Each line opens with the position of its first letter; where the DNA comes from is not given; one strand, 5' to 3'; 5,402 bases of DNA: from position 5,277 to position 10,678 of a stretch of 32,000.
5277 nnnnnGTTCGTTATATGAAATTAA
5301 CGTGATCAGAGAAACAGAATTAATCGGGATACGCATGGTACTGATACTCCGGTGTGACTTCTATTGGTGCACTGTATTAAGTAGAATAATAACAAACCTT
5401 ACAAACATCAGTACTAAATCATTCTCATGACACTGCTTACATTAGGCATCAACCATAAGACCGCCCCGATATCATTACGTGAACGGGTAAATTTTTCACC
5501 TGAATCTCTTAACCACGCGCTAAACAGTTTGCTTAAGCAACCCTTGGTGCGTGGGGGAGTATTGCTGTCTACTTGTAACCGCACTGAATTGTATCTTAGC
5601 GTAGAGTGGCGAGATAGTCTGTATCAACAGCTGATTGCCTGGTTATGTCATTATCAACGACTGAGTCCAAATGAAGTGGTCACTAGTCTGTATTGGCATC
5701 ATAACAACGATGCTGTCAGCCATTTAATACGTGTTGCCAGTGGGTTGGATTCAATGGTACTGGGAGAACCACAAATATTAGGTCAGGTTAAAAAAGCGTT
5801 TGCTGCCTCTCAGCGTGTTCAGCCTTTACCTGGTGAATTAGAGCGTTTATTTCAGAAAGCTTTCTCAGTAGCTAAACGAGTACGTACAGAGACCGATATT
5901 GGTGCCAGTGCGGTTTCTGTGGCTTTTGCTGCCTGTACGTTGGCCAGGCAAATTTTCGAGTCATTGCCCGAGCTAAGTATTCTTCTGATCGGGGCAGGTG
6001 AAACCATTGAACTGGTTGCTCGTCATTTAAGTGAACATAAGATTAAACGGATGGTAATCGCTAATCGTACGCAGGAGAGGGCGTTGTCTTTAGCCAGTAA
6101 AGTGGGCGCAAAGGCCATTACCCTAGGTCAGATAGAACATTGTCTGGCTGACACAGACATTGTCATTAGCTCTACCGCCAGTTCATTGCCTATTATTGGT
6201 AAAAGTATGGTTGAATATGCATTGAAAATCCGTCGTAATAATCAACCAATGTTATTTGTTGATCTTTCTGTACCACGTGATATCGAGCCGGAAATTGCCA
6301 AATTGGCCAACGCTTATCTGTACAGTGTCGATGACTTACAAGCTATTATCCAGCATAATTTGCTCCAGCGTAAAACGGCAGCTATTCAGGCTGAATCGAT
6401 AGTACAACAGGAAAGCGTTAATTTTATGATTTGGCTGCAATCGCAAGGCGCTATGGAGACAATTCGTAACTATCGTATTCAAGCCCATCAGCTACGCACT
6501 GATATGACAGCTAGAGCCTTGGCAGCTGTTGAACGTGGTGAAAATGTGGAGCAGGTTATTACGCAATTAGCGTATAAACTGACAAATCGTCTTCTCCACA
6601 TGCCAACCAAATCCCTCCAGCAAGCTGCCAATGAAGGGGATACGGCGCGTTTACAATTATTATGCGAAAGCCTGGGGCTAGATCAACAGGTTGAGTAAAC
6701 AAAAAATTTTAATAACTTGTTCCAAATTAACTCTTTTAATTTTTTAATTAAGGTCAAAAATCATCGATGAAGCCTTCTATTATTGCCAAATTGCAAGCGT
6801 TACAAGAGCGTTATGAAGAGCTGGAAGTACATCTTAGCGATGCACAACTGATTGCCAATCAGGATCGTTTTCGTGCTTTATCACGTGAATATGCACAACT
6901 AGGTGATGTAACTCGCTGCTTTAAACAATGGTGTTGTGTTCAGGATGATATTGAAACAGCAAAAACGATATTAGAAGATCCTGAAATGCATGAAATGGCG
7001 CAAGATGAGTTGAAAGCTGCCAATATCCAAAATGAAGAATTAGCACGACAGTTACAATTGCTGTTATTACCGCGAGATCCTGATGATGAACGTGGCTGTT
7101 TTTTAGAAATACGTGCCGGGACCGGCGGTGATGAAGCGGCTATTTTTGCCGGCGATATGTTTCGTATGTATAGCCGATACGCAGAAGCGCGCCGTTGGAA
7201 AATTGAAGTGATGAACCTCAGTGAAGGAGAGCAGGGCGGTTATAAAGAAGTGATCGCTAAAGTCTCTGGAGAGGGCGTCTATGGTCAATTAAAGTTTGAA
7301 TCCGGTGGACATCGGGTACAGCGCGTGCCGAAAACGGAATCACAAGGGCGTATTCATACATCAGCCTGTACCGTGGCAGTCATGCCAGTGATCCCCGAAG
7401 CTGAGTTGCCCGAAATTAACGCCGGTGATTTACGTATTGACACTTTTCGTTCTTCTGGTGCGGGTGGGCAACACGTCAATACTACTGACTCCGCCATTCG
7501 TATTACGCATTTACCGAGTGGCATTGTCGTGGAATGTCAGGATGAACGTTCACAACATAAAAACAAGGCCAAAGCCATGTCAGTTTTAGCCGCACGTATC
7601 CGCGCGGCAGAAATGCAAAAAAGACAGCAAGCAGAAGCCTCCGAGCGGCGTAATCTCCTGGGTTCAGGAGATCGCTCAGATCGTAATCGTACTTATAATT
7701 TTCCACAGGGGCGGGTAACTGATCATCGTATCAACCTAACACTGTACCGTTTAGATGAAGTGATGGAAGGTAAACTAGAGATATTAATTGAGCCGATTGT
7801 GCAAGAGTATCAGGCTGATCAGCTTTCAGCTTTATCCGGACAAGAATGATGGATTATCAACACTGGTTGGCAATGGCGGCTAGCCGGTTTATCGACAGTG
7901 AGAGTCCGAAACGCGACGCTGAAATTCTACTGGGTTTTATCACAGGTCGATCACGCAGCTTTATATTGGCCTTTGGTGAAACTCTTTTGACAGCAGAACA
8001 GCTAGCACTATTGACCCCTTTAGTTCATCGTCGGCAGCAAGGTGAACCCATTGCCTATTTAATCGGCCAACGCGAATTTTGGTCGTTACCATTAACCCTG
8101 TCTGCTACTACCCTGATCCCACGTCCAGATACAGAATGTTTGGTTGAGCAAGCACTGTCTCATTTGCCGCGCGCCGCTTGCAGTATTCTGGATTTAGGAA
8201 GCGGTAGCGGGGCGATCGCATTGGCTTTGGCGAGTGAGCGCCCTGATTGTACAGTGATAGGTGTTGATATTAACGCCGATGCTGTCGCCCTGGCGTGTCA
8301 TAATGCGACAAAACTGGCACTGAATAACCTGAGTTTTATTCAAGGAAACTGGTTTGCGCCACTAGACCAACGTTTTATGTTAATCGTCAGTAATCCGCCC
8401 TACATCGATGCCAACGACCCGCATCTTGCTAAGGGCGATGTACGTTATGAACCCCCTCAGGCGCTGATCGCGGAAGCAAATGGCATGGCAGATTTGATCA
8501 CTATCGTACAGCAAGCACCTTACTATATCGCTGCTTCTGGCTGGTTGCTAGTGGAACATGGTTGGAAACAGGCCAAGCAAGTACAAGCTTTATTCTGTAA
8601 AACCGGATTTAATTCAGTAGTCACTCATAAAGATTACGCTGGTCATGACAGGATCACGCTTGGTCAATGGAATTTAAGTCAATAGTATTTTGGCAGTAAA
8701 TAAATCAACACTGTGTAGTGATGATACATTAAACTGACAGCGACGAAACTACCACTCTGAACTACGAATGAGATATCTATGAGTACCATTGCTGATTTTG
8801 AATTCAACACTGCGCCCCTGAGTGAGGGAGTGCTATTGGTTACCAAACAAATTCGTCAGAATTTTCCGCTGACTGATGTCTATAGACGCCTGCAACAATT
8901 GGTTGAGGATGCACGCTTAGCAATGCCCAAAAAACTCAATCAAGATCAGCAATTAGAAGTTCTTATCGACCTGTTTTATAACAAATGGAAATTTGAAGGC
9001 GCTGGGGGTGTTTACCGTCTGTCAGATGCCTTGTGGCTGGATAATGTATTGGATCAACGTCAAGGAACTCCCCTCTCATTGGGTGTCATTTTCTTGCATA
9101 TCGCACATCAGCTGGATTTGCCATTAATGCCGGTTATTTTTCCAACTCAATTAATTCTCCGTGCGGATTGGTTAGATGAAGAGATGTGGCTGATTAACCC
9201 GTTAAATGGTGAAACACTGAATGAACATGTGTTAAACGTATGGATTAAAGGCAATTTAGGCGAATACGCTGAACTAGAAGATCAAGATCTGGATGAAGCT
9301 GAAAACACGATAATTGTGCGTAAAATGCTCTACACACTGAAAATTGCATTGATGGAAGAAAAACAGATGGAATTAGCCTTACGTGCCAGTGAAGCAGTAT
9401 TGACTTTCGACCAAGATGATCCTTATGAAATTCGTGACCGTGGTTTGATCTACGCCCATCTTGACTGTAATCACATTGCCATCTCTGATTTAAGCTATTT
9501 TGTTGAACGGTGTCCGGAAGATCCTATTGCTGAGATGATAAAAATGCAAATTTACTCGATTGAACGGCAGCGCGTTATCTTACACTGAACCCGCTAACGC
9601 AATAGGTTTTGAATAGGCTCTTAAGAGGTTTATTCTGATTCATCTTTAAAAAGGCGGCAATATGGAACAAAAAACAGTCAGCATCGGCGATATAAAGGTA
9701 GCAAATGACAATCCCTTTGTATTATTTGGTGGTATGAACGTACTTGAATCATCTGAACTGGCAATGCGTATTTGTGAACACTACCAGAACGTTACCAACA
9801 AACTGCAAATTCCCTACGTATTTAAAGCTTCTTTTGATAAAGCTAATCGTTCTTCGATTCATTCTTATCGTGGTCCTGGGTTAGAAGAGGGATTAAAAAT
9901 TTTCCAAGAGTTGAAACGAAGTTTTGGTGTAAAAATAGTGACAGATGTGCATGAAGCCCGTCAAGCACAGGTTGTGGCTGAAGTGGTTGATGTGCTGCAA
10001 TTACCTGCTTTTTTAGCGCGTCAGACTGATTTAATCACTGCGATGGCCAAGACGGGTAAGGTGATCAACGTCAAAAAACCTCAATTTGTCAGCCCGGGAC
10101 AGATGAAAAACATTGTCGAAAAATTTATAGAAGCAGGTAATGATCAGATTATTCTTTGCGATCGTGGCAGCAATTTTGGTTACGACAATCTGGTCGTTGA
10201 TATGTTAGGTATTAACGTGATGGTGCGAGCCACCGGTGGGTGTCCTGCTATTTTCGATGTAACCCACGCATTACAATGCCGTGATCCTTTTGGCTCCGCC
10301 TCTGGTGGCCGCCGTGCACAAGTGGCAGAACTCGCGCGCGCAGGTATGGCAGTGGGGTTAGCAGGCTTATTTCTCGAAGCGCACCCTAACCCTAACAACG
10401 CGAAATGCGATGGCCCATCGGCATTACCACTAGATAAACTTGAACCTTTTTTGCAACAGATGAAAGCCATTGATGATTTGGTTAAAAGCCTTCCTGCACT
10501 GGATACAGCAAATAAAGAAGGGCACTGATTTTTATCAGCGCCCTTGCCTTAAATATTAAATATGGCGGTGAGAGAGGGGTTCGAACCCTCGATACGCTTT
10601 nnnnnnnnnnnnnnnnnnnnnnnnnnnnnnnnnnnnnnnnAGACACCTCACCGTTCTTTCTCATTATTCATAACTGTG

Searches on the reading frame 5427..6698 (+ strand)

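Call 62: search_protein_families(library=ncbifam, proteins=[window:5427-6698:+], max_evalue=0.00001)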
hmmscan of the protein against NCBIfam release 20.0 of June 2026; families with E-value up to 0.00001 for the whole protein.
window:5427-6698:+ (423 aa): 12 families
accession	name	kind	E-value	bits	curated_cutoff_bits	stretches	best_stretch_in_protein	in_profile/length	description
TIGR01035.1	hemA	equivalog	2.1e-142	474.9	209.55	1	4-418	2-415/416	glutamyl-tRNA reductase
NF000744.0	PRK00045.1-3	equivalog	5.7e-98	328.7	429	1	1-420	1-426/447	glutamyl-tRNA reductase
NF010548.0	PRK13940.1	equivalog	3.9e-69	233.5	469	1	1-418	1-410/414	glutamyl-tRNA reductase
NF000750.0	PRK00045.3-4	equivalog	1.5e-55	189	289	1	1-409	1-403/439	glutamyl-tRNA reductase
NF000752.0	PRK00045.4-2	equivalog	1.2e-38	133.4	381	1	46-401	49-382/412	glutamyl-tRNA reductase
NF001909.0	PRK00676.1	equivalog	2.4e-25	89.3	478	1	3-321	3-300/338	glutamyl-tRNA reductase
NF000751.1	PRK00045.4-1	equivalog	2.2e-21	76.4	478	1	37-230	40-231/426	glutamyl-tRNA reductase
NF001310.0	PRK00258.1-2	equivalog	4.6e-09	35.8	221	1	179-255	118-199/279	shikimate dehydrogenase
TIGR00507.1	aroE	equivalog_domain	8e-08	31.8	200.2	1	176-281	111-214/270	shikimate dehydrogenase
NF001319.0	PRK00258.3-3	equivalog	6.3e-07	28.7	252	1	177-251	118-193/279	shikimate dehydrogenase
TIGR02992.1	ectoine_eutC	equivalog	8.6e-07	28.3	471.65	1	162-329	114-271/326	ectoine utilization protein EutC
NF001312.0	PRK00258.1-4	equivalog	1.1e-06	28.1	295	1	185-276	130-221/285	shikimate dehydrogenase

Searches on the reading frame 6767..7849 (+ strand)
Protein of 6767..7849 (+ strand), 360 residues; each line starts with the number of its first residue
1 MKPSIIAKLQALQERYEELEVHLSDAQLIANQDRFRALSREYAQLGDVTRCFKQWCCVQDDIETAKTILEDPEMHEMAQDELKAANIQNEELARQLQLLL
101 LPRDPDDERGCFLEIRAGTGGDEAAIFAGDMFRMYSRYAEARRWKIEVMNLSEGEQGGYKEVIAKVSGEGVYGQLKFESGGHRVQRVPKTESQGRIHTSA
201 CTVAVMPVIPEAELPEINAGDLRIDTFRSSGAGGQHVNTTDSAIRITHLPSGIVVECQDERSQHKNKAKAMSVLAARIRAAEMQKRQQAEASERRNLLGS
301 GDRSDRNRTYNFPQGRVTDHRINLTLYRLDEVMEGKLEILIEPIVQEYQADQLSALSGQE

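Call 62: search_protein_families(library=ncbifam, proteins=[window:6767-7849:+], max_evalue=0.00001)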
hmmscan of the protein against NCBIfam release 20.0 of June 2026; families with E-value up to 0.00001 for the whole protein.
window:6767-7849:+ (360 aa): 5 families
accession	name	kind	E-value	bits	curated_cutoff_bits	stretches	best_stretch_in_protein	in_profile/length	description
TIGR00019.1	prfA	equivalog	6.6e-168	558.2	423.25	1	1-357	2-359/361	peptide chain release factor 1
NF001859.2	PRK00591.1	equivalog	3.1e-158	526.4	400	1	9-353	1-347/347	peptide chain release factor 1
TIGR00020.2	prfB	exception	8.1e-85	284.9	370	1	8-343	16-350/353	peptide chain release factor 2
TIGR03072.1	release_prfH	equivalog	4.5e-32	111.2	166.65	1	112-304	2-189/200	peptide chain release factor H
NF006718.0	PRK09256.1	equivalog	3.6e-11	42.9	100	1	216-247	11-42/140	alternative ribosome rescue aminoacyl-tRNA hydrolase ArfB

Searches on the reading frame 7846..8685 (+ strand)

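Call 62: search_protein_families(library=ncbifam, proteins=[window:7846-8685:+], max_evalue=0.00001)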
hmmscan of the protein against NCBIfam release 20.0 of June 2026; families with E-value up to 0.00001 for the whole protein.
window:7846-8685:+ (279 aa): 20 families
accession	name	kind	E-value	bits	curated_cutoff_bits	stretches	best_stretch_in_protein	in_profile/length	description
TIGR03534.1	RF_mod_PrmC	equivalog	2.7e-86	289.1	199.1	1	24-271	1-252/253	peptide chain release factor N(5)-glutamine methyltransferase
TIGR00536.1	hemK_fam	subfamily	1.2e-83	280.6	115.5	1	2-276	4-283/286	HemK family protein methyltransferase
NF002421.0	PRK01544.1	equivalog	4.3e-44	151.1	567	2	112-271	140-302/524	bifunctional peptide chain release factor N(5)-glutamine methyltransferase PrmC/tRNA (guanosine(46)-N7)-methyltransferase TrmB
TIGR03533.1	L3_gln_methyl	equivalog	2.6e-37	128.7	229.7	1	45-259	54-271/284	50S ribosomal protein L3 N(5)-glutamine methyltransferase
TIGR03704.1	PrmC_rel_meth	equivalog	5e-26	91.7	248.8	1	49-263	23-241/251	putative protein N(5)-glutamine methyltransferase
NF011529.0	PRK14968.1-3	equivalog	2.7e-20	72.6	162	1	86-271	13-190/198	putative methyltransferase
TIGR00537.1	hemK_rel_arch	hypoth_equivalog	2.6e-13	50.1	87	1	95-256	7-159/179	HemK2/MTQ2 family protein methyltransferase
NF011530.0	PRK14968.1-4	equivalog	3.5e-13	49.4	243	1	92-265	22-186/202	putative methyltransferase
NF007023.0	PRK09489.1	equivalog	2.3e-10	40.2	295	1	109-191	195-276/342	16S rRNA (guanine(1207)-N(2))-methyltransferase RsmC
NF011527.0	PRK14968.1-1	equivalog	1e-09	38.4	242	1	92-191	17-108/192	putative methyltransferase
NF047853.1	tRm6a37MtseTrmN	equivalog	2.2e-09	37.4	350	1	111-189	44-127/244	tRNA(1)(Val) (adenine(37)-N(6))-methyltransferase TrmN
TIGR00091.1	TIGR00091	equivalog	8.5e-09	35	112.65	1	113-169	19-75/194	tRNA (guanosine(46)-N7)-methyltransferase TrmB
NF006138.0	PRK08287.1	equivalog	2.3e-08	34.1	210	1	110-172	31-93/189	decarboxylating cobalt-precorrin-6B (C(15))-methyltransferase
NF008823.0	PRK11873.1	subfamily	7e-08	32.3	263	1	113-183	80-153/272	arsenite methyltransferase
TIGR02469.1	CbiT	equivalog_domain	7.5e-08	32.7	78.3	1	110-168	19-77/124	precorrin-6Y C5,15-methyltransferase (decarboxylating) subunit CbiT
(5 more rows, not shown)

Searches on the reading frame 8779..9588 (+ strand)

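Call 62: search_protein_families(library=ncbifam, proteins=[window:8779-9588:+], max_evalue=0.00001)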
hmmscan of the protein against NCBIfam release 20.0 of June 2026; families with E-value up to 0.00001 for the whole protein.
window:8779-9588:+ (269 aa): 1 family
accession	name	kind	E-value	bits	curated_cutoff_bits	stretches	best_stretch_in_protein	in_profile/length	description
NF008188.0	PRK10941.1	equivalog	1.4e-141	470.6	391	1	1-269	1-269/269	invasion regulator SirB1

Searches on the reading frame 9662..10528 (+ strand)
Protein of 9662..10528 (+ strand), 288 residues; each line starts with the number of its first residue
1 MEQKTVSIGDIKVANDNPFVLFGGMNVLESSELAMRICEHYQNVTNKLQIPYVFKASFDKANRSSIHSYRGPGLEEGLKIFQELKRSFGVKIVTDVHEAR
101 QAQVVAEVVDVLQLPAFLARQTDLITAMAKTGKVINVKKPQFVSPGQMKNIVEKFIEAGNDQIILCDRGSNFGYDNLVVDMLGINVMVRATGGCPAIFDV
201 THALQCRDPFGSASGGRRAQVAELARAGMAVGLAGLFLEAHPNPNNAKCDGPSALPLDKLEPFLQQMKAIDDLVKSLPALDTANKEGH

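Call 62: search_protein_families(library=ncbifam, proteins=[window:9662-10528:+], max_evalue=0.00001)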
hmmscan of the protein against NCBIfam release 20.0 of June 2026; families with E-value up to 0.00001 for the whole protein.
window:9662-10528:+ (288 aa): 8 families
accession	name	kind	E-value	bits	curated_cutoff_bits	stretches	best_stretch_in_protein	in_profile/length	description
NF009109.0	PRK12457.1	equivalog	3.2e-155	515.4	457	1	8-281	6-279/281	3-deoxy-8-phosphooctulonate synthase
NF003543.0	PRK05198.1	equivalog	2.5e-128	426.8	242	1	3-275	2-272/273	3-deoxy-8-phosphooctulonate synthase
TIGR01362.1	KDO8P_synth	equivalog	1.5e-119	398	314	1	18-275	2-257/258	3-deoxy-8-phosphooctulonate synthase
NF006421.0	PRK08673.1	subfamily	2.2e-34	119.2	335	1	2-275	79-334/338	3-deoxy-7-phosphoheptulonate synthase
TIGR01361.1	DAHP_synth_Bsub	equivalog_domain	1.9e-28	99.5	267.75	1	3-269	11-259/260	3-deoxy-7-phosphoheptulonate synthase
NF009239.0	PRK12595.1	equivalog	2e-27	96.1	279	1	2-272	103-355/360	bifunctional 3-deoxy-7-phosphoheptulonate synthase/chorismate mutase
NF041229.1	BagF_FevY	exception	1.2e-23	83.8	700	1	62-267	128-322/340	phospho-2-dehydro-3-deoxyheptonate aldolase BagF/FevY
NF009933.0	PRK13396.1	subfamily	1.3e-22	80.2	486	1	9-278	92-345/352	3-deoxy-7-phosphoheptulonate synthase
